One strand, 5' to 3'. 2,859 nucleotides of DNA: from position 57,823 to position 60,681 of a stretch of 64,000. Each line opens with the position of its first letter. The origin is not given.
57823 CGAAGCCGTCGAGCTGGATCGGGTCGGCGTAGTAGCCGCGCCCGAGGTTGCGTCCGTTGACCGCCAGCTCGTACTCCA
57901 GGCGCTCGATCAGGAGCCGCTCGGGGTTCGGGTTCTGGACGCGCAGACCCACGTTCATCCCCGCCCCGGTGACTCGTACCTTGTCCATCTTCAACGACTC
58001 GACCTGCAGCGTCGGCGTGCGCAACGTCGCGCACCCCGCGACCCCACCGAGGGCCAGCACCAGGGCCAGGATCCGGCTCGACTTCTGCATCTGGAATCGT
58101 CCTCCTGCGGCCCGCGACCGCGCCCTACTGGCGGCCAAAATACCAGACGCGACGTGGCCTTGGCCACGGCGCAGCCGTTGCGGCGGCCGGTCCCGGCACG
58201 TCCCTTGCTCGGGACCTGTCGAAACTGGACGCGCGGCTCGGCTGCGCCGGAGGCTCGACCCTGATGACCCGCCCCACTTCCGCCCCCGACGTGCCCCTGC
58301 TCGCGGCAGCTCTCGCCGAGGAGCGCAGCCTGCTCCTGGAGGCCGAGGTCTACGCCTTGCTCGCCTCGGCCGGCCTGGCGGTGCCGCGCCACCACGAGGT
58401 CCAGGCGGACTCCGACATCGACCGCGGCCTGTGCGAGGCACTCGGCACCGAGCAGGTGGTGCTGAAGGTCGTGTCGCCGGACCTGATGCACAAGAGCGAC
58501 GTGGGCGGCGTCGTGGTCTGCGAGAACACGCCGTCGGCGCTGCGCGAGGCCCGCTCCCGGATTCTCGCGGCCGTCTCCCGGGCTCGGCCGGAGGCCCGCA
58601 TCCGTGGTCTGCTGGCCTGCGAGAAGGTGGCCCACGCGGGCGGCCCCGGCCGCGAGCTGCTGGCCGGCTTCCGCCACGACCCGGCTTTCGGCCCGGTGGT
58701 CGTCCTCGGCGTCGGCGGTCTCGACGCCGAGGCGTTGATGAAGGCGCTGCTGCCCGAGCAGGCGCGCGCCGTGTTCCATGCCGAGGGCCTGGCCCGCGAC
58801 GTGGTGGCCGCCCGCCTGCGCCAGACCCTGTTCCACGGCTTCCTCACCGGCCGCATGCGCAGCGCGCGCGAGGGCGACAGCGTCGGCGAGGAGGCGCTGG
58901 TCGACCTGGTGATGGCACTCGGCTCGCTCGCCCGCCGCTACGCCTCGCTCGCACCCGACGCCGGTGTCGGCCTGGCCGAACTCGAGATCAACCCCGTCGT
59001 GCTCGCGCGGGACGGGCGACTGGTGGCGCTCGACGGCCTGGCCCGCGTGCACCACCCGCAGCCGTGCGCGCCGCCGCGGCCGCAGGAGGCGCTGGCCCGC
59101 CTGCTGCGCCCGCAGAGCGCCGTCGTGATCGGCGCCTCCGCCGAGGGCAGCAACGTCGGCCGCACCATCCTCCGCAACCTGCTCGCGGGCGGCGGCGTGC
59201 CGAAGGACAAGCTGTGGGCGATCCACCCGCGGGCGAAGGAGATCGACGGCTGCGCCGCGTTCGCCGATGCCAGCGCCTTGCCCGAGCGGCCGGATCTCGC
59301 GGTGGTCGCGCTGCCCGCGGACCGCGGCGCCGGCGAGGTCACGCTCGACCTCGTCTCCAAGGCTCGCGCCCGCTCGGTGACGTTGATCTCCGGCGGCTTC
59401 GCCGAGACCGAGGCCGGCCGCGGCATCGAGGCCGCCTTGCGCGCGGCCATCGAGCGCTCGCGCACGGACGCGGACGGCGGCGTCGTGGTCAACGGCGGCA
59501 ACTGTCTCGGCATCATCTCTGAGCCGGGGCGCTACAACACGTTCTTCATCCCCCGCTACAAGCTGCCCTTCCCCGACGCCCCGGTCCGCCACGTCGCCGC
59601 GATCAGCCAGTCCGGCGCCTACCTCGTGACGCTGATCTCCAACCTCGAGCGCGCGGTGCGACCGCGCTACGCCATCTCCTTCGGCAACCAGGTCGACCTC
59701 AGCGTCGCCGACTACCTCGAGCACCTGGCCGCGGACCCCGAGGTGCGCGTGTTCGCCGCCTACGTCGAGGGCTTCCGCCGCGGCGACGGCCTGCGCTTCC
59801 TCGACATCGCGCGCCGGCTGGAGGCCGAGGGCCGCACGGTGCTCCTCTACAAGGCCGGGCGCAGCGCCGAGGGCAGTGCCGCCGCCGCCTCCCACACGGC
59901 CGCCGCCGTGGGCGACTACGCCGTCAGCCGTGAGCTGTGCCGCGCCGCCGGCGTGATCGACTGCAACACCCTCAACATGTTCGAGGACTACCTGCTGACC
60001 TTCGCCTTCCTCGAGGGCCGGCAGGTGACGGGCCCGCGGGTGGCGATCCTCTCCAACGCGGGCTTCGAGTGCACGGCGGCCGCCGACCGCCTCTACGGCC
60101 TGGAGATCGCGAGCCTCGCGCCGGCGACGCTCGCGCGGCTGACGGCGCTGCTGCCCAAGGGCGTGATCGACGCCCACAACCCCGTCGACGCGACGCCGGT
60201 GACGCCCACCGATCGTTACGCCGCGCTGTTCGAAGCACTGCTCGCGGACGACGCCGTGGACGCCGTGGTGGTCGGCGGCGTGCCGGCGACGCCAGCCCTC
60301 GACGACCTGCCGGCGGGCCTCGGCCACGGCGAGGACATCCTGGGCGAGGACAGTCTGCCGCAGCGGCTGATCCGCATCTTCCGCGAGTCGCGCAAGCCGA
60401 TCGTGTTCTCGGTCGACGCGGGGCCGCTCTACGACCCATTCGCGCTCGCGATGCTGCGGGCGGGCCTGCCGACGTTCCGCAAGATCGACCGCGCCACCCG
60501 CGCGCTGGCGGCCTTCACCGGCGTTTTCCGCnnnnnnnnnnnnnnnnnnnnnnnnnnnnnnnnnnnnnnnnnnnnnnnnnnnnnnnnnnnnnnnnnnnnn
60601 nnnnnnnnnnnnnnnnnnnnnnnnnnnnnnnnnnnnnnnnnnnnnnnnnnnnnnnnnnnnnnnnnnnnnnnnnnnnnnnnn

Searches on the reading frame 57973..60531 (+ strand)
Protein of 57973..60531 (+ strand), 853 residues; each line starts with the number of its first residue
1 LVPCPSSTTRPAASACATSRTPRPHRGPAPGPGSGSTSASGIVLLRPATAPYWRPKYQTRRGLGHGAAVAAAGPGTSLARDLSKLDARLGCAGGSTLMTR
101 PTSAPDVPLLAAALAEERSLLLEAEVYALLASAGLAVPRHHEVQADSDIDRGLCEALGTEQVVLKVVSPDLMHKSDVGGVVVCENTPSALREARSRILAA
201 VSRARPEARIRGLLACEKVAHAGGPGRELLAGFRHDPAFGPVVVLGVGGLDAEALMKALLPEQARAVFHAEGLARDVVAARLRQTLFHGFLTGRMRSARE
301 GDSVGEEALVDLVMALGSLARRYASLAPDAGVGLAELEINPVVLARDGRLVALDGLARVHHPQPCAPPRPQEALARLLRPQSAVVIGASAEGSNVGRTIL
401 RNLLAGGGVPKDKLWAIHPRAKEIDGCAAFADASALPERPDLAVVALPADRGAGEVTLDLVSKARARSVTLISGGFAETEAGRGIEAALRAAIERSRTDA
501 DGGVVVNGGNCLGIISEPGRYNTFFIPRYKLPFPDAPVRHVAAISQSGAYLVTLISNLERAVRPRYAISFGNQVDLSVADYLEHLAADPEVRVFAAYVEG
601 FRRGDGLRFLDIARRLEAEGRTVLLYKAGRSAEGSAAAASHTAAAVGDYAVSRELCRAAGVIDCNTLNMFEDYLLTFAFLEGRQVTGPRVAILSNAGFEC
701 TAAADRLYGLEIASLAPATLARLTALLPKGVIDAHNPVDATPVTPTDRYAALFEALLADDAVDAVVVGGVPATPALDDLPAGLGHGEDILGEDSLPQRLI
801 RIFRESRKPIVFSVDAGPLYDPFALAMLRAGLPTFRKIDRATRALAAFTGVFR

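Call 45: search_protein_families(library=pfam, proteins=[window:57973-60531:+], max_evalue=0.0001)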
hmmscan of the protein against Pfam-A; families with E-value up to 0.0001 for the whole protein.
window:57973-60531:+ (853 aa): 3 families
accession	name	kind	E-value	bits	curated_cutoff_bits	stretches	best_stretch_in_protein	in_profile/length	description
PF13607.11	Succ_CoA_lig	-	4.8e-36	124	27.4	1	540-673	3-134/138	Succinyl-CoA ligase like flavodoxin domain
PF13549.11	ATP-grasp_5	-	1.9e-33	116.2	27.6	1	113-355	2-217/221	ATP-grasp domain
PF13380.12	CoA_binding_2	-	2.7e-10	41.2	22.8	1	382-515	2-114/116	CoA binding domain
